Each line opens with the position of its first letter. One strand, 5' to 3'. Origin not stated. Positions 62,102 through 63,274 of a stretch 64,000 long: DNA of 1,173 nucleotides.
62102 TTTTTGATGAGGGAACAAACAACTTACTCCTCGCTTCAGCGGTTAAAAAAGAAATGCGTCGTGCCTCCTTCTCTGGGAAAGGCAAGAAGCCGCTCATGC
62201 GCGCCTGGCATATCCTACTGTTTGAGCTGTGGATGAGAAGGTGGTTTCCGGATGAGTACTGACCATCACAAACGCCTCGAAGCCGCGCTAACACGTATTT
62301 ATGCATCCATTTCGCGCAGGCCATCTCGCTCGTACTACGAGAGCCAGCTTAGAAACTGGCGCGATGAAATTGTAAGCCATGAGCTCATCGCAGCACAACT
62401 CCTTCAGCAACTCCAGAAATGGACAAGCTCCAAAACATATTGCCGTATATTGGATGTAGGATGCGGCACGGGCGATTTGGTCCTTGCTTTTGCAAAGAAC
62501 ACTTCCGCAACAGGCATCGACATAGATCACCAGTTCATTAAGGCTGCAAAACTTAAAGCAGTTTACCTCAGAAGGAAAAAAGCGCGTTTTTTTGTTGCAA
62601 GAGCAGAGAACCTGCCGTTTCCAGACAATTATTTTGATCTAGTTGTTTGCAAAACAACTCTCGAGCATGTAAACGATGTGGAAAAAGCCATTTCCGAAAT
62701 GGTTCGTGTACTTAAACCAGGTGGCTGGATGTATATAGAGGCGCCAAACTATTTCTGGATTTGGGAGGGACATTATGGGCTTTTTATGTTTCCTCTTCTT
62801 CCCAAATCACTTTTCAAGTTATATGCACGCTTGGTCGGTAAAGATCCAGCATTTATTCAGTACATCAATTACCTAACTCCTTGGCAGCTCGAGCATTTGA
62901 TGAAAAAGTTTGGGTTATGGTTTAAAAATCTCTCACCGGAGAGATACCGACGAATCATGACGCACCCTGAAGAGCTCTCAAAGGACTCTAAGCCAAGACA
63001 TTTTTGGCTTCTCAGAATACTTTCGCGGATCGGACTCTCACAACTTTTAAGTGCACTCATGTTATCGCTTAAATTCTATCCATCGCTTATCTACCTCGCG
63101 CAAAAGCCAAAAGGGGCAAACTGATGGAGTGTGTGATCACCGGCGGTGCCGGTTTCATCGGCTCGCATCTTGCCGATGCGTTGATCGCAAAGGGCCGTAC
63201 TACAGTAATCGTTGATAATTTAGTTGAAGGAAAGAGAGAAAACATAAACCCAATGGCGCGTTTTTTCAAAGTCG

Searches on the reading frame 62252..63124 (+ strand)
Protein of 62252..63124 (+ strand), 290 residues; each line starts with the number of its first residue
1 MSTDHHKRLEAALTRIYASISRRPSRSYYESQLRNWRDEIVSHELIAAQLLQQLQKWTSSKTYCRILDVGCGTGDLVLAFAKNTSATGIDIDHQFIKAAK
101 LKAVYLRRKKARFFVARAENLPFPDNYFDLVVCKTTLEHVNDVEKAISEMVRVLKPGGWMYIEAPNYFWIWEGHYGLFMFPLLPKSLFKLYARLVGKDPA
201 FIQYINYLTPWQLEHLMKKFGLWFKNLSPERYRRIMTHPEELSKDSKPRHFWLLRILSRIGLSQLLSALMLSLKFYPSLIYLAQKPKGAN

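Call 9: search_protein_families(library=pfam, proteins=[window:62252-63124:+])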
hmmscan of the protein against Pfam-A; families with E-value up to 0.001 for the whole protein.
window:62252-63124:+ (290 aa): 12 families
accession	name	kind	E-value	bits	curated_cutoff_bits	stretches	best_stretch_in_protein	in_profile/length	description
PF08241.18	Methyltransf_11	-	3.4e-27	95.3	21.2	1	67-162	1-95/95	Methyltransferase domain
PF13649.12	Methyltransf_25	-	1.9e-24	86.6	27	1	66-158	1-97/97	Methyltransferase domain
PF13489.12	Methyltransf_23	-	2.6e-21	76.5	27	1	49-222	11-159/164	Methyltransferase domain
PF13847.12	Methyltransf_31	-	2.8e-21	76.2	27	1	64-166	5-113/145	Methyltransferase domain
PF01209.24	Ubie_methyltran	-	1.5e-18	67.5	20.1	1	54-184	39-175/233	ubiE/COQ5 methyltransferase family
PF08242.18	Methyltransf_12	-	2.4e-18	67.1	30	1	67-159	1-97/98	Methyltransferase domain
PF07021.18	MetW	-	9.2e-09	35.6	21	1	63-167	14-112/193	Methionine biosynthesis protein MetW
PF06325.19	PrmA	-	2.9e-07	30.7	22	1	51-160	152-256/296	Ribosomal protein L11 methyltransferase (PrmA)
PF03141.22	Methyltransf_29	-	5.3e-07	29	23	1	49-165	104-220/506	Putative S-adenosyl-L-methionine-dependent methyltransferase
PF05175.20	MTS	-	9.3e-06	25.8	23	1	50-162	23-138/170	Methyltransferase small domain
PF05148.21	Methyltransf_8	-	3.2e-05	24.3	27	1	29-162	48-156/219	Hypothetical methyltransferase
PF05219.18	DREV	-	0.00061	19.4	26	1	42-158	74-182/265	DREV methyltransferase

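Call 11: find_encoding_contigs(protein=window:62252-63124:+, flank=10000, max_places=6)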
Protein window:62252-63124:+ (290 aa): 1 contig read that carries it; 1 place shown.
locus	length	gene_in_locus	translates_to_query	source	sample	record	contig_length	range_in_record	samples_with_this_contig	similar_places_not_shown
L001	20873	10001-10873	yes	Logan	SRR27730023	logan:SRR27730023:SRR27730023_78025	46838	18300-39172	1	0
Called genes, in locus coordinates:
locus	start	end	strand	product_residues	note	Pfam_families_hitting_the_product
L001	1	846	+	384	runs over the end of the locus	PF00534:Glycos_transf_1, PF13692:Glyco_trans_1_4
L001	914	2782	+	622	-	PF13522:GATase_6, PF13537:GATase_7, PF12481:DUF3700 (faint), PF00733:Asn_synthase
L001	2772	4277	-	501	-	PF01943:Polysacc_synt, PF13440:Polysacc_synt_3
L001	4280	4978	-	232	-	PF13489:Methyltransf_23, PF13847:Methyltransf_31, PF08241:Methyltransf_11, PF08242:Methyltransf_12 (weak), PF13649:Methyltransf_25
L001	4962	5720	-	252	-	PF00483:NTP_transferase, PF01128:IspD (weak), PF12804:NTP_transf_3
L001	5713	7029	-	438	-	PF03721:UDPG_MGDP_dh_N, PF00984:UDPG_MGDP_dh, PF03720:UDPG_MGDP_dh_C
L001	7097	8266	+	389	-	PF20706:GT4-conflict (faint), PF13439:Glyco_transf_4, PF13477:Glyco_trans_4_2 (weak), PF13579:Glyco_trans_4_4, PF00534:Glycos_transf_1, PF13692:Glyco_trans_1_4, PF13524:Glyco_trans_1_2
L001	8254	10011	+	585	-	PF13522:GATase_6, PF13537:GATase_7, PF00733:Asn_synthase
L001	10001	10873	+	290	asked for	PF03141:Methyltransf_29 (weak), PF13489:Methyltransf_23, PF01209:Ubie_methyltran, PF07021:MetW, PF13847:Methyltransf_31, PF08241:Methyltransf_11, PF08242:Methyltransf_12, PF13649:Methyltransf_25, +2 more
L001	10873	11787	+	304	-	PF01073:3Beta_HSD, PF01370:Epimerase, PF02719:Polysacc_synt_2, PF04321:RmlD_sub_bind, PF13460:NAD_binding_10, PF16363:GDP_Man_Dehyd, PF07993:NAD_binding_4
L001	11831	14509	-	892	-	PF02516:STT3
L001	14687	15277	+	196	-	PF08241:Methyltransf_11, PF08242:Methyltransf_12 (weak), PF13489:Methyltransf_23 (weak), PF13649:Methyltransf_25, PF13847:Methyltransf_31 (weak)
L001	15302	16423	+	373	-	PF01134:GIDA (faint), PF01494:FAD_binding_3 (faint), PF12831:FAD_oxidored, PF13450:NAD_binding_8 (weak), PF22578:GGR_cat (weak)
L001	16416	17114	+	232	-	PF01255:Prenyltransf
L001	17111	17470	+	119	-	PF02643:DUF192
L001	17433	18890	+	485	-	PF00437:T2SSE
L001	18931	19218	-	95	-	PF00352:TBP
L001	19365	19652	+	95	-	PF01157:Ribosomal_L21e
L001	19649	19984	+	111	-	PF03874:RNA_pol_Rpb4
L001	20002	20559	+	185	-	PF04919:DUF655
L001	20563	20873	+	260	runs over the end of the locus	PF00398:RrnaAD, PF05175:MTS (weak), PF08241:Methyltransf_11 (weak), PF13649:Methyltransf_25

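Call 15: find_related_loci(query=L001:11831-14509:-, collection=genome_contigs, flank=10000)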
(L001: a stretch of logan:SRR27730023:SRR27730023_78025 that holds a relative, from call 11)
Query L001:11831-14509:- (892 aa) in genome_contigs; peptide patterns used: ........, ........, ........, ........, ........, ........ (x = any residue, [..] = any of these).
22 stretches matched a pattern; 8 encode a relative of the query (tblastn E <= 1e-3); 8 distinct loci.
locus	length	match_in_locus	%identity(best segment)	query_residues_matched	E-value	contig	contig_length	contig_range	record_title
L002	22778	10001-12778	43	3-892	0e+0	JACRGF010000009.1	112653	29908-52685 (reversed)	MAG: Candidatus Micrarchaeota archaeon isolate NC_groundwater_1744_Pr3_B-0.1um_47_56 SR-2_scaffold_141_455797, whole gen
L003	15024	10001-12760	38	9-892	8e-179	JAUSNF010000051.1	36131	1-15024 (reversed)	MAG: Candidatus Burarchaeum sp. isolate E19_metabat.bin.22 E19_k141_658787, whole genome shotgun sequence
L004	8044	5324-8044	37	1-882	2e-173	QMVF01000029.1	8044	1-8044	MAG: Candidatus Micrarchaeota archaeon isolate B9_G16 B9_Guay16_scaffold_07897, whole genome shotgun sequence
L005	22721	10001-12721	39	16-892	2e-169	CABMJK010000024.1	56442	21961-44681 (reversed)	uncultured archaeon isolate LFW-281_7 genome assembly, contig: LFW2817_30, whole genome shotgun sequence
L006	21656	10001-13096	37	18-890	2e-97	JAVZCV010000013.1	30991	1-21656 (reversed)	MAG: Candidatus Micrarchaeia archaeon isolate DRTY-6_201705_bins_86 DRTY-6_201705_bins_86_scaffold_13, whole genome shot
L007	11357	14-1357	39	443-892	8e-86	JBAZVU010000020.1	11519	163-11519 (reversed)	MAG: Candidatus Micrarchaeia archaeon isolate SO_2017_GW1_260 NODE_20924_length_11519_cov_0.760534_OW334_2017, whole gen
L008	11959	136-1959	31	143-725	1e-12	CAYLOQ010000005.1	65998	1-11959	MAG TPA_asm: Candidatus Woesearchaeota archaeon isolate binchicken_co85_6 genome assembly, contig: NODE_248_length_65998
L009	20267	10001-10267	29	639-726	1e-7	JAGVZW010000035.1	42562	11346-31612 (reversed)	Candidatus Woesearchaeota archaeon isolate RIFCSPHIGHO2_02_FULL_28_36 rifcsphigho2_02_scaffold_1632, whole genome shotgu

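Call 18: find_homologous_proteins(query=L001:11831-14509:-, max_evalue=1e-30)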
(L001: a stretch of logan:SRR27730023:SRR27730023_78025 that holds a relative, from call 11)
Query L001:11831-14509:- (892 aa): 24 proteins with E <= 1e-30 among 8000 candidates.
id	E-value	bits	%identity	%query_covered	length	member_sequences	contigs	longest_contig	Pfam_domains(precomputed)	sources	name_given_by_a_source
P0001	0.0e+0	2003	100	99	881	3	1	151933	PF02516.21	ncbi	ncbi:MAG: STT3 domain-containing protein [Candidatus Micrarchaeia archaeon]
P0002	1.9e-223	762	44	99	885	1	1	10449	PF22627.1,PF02516.21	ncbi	ncbi:MAG: STT3 domain-containing protein [Candidatus Micrarchaeota archaeon]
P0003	4.6e-222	758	42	99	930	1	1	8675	PF22627.1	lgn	-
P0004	5.5e-217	741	40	63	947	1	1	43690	PF02516.21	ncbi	-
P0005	1.1e-215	737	43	98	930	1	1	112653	PF02516.21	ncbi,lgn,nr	ncbi:hypothetical protein HY992_01390 [Candidatus Micrarchaeota archaeon]|nr:hypothetical protein [C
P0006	1.9e-211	723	41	98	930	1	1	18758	PF02516.21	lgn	-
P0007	2.1e-181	623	39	99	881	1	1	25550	-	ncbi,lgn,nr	ncbi:hypothetical protein H0N98_00340 [Candidatus Micrarchaeota archaeon]|nr:hypothetical protein [C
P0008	1.5e-180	621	39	100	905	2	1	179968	-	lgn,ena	-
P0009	3.5e-179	616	39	98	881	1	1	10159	PF02516.21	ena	-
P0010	4.6e-179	616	39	98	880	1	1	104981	PF22627.1,PF02516.21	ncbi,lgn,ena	-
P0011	3.1e-177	610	38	99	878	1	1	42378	PF22627.1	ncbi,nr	ncbi:hypothetical protein H0N99_02010 [Candidatus Micrarchaeota archaeon]|nr:hypothetical protein [C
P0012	6.2e-172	592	39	98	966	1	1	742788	PF22627.1,PF02516.21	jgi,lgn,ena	-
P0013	3.8e-164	566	38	99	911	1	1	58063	PF02516.21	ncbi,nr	ncbi:MAG: STT3 domain-containing protein [Candidatus ainarchaeum sp.]|nr:STT3 domain-containing prot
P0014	1.6e-163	564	38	99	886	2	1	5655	PF02516.21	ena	-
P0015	7.5e-162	559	38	99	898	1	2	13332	PF02516.21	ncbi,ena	-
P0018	1.4e-144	502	36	98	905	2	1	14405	PF02516.21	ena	-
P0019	1.6e-131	458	34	96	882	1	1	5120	PF02516.21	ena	-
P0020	2.8e-85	305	28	98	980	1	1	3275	PF22627.1,PF02516.21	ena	-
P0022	3.7e-74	268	30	85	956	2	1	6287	PF22627.1,PF02516.21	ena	-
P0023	3.9e-74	268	35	35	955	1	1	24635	PF22627.1,PF02516.21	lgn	-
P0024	4.9e-74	268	35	47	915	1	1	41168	PF02516.21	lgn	-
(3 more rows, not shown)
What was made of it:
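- On Archaeal N-glycosylation (agl) locus: NCBI names it 'STT3 domain-containing protein' (call 18).
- Tried and rejected: The AglB homologue search (call 18) and the genome_contigs scan (call 15) found nothing closer than 43-44% identity, so this is impossible with current data.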

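Call 21: find_encoding_contigs(protein=P0001, flank=10000, max_places=4)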
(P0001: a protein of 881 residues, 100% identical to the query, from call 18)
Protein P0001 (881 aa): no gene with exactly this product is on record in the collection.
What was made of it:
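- Tried and rejected: Fetching the NCBI contig through the 881-aa AglB protein: not on record (call 21).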

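Call 43: search_protein_families(library=pfam, proteins=[L001:10873-11787:+, L001:14687-15277:+])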
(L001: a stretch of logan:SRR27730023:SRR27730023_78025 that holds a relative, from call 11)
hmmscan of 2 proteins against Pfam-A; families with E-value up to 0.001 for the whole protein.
L001:10873-11787:+ (304 aa): 7 families
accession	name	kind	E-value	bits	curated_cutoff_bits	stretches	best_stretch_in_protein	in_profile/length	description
PF01370.27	Epimerase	-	3e-56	190.9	20.9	1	4-231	2-240/240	NAD dependent epimerase/dehydratase family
PF16363.11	GDP_Man_Dehyd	-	4.2e-47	161.7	27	1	5-295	2-331/332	GDP-mannose 4,6 dehydratase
PF04321.23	RmlD_sub_bind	-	1.6e-16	60.7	27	1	1-253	1-235/287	RmlD substrate binding domain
PF01073.25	3Beta_HSD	-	4.9e-16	59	22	1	4-219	1-230/280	3-beta hydroxysteroid dehydrogenase/isomerase family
PF02719.21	Polysacc_synt_2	-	3.6e-14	53.1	20.2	1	4-253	2-251/293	Polysaccharide biosynthesis protein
PF07993.18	NAD_binding_4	-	7.9e-12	45.3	20.1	1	59-178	84-216/258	Male sterility protein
PF13460.12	NAD_binding_10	-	1.8e-08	34.9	27.2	1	7-151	1-133/184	NAD(P)H-binding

L001:14687-15277:+ (196 aa): 5 families
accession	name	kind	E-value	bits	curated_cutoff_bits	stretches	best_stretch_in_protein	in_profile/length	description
PF08241.18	Methyltransf_11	-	4.6e-11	43.6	21.2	1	2-97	2-95/95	Methyltransferase domain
PF13649.12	Methyltransf_25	-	4.2e-09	37.4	27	1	1-93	2-97/97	Methyltransferase domain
PF13847.12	Methyltransf_31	-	1.3e-06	28.6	27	1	1-98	8-110/145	Methyltransferase domain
PF13489.12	Methyltransf_23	-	1.9e-06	28.1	27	1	1-102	27-121/164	Methyltransferase domain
PF08242.18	Methyltransf_12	-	2.2e-06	28.8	30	1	1-95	1-98/98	Methyltransferase domain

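Call 47: list_cluster_members(proteins=[P0001, P0025, P0151, P0160, P0106])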
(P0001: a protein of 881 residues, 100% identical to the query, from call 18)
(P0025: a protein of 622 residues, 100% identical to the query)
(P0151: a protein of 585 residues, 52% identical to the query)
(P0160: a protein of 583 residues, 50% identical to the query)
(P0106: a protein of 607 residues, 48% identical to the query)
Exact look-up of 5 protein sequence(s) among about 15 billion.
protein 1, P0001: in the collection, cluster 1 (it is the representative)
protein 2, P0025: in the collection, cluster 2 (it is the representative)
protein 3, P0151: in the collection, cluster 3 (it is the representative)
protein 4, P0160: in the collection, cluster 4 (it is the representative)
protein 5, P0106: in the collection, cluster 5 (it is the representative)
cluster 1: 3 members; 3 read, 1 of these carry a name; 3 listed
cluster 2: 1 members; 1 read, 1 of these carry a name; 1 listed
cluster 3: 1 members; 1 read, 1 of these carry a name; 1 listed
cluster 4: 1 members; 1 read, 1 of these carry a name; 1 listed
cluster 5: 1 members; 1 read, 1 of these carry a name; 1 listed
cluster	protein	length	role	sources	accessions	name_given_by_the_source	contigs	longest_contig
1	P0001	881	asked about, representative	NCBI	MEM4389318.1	MAG: STT3 domain-containing protein [Candidatus Micrarchaeia archaeon]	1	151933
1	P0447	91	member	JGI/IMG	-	-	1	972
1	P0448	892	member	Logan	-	-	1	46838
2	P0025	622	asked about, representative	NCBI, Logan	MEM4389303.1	MAG: asparagine synthase (glutamine-hydrolyzing) [Candidatus Micrarchaeia archaeon]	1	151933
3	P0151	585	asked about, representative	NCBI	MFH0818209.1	MAG: carbamoyltransferase C-terminal domain-containing protein [Candidatus Micrarchaeota ...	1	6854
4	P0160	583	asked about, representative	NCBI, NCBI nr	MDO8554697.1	MAG: carbamoyltransferase C-terminal domain-containing protein [Candidatus Micrarchaeota ... | carbamoyltransferase C-terminal domain-containing protein [Candidatus Micrarchaeota ...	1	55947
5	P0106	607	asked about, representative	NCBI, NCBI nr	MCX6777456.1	MAG: asparagine synthase (glutamine-hydrolyzing) [Candidatus Micrarchaeota archaeon] | asparagine synthase (glutamine-hydrolyzing) [Candidatus Micrarchaeota archaeon]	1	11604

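Call 48: search_protein_families(library=pfam, proteins=[L002:13838-14845:+, L002:14851-16329:+, L002:16388-17371:-, L005:13800-15452:-, L005:15376-16410:+, L007:2508-4136:-, L007:4156-5154:-, L003:13798-15015:-], max_evalue=0.00001)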
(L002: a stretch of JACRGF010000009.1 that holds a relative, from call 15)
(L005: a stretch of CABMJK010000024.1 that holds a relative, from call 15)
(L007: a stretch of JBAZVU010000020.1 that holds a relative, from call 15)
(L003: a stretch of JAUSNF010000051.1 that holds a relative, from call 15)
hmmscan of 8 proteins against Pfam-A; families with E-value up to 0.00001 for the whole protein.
L002:13838-14845:+ (335 aa): 1 family
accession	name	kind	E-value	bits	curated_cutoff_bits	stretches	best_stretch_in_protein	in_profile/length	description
PF03706.18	LPG_synthase_TM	-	3.3e-44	152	33.4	1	10-318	2-299/302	Lysylphosphatidylglycerol synthase TM region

L002:14851-16329:+ (492 aa): 2 families
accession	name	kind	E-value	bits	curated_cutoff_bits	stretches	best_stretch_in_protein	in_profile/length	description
PF01943.22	Polysacc_synt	-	7.9e-14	52.2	28.2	1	14-276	3-258/274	Polysaccharide biosynthesis protein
PF13440.11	Polysacc_synt_3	-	1.5e-09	38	23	1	38-329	3-280/293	Polysaccharide biosynthesis protein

L002:16388-17371:- (327 aa): 3 families
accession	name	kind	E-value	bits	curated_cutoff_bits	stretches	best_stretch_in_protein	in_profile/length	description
PF00535.33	Glycos_transf_2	-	1.2e-25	90.8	23.3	1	4-109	1-108/168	Glycosyl transferase family 2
PF13641.12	Glyco_tranf_2_3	-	4.6e-13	50.1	27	1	3-224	3-224/230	Glycosyltransferase like family 2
PF10111.15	Glyco_tranf_2_2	-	3.1e-11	43.7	27.3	1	4-103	1-104/276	Glycosyltransferase like family 2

L005:13800-15452:- (550 aa): 1 family
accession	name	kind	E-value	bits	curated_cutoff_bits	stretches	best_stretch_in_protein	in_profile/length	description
PF13231.12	PMT_2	-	1.2e-09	39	26.1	1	59-208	2-144/160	Dolichyl-phosphate-mannose-protein mannosyltransferase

L005:15376-16410:+ (344 aa): 0 families

L007:2508-4136:- (542 aa): 1 family
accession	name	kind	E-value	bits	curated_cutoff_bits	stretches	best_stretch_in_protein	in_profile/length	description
PF13231.12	PMT_2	-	4.8e-07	30.6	26.1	1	58-187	3-128/160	Dolichyl-phosphate-mannose-protein mannosyltransferase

L007:4156-5154:- (332 aa): 1 family
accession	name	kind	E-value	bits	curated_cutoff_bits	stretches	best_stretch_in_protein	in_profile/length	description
PF00535.33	Glycos_transf_2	-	2.7e-17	63.6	23.3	1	104-268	4-167/168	Glycosyl transferase family 2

L003:13798-15015:- (405 aa): 0 families
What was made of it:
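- The slot holds different glycan genes in each lineage (call 48).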

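Call 57: find_related_loci(query=window:62252-63124:+, collection=metagenome_contigs, flank=8000)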
Query window:62252-63124:+ (290 aa) in metagenome_contigs; peptide patterns used: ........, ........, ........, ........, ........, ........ (x = any residue, [..] = any of these).
600 stretches matched a pattern (row limit reached: there are more); 565 encode a relative of the query (tblastn E <= 1e-3); the best 80 are kept; 80 distinct loci.
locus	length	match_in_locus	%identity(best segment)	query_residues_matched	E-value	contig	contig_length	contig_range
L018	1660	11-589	51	95-285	4e-57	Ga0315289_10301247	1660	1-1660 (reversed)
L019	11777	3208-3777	33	19-198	6e-22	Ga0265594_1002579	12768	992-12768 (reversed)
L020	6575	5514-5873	39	37-162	1e-20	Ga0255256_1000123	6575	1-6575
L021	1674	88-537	34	58-205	5e-19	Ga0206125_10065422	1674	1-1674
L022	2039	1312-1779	35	41-185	5e-19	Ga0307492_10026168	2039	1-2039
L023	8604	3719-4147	37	61-205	1e-18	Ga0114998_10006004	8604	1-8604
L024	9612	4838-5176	38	50-178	1e-18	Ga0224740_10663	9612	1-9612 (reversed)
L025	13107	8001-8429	36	65-205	1e-18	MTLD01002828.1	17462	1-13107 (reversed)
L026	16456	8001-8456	34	56-205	2e-18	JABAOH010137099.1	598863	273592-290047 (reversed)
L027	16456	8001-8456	34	56-205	3e-18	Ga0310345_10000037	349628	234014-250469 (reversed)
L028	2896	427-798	37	65-184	3e-18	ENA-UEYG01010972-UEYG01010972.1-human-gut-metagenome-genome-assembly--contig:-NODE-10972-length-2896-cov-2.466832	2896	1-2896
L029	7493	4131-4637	33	65-228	3e-18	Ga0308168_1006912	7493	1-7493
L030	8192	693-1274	33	65-252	6e-18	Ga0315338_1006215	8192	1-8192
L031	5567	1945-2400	35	56-205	6e-18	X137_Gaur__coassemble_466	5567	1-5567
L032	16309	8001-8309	42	65-162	6e-18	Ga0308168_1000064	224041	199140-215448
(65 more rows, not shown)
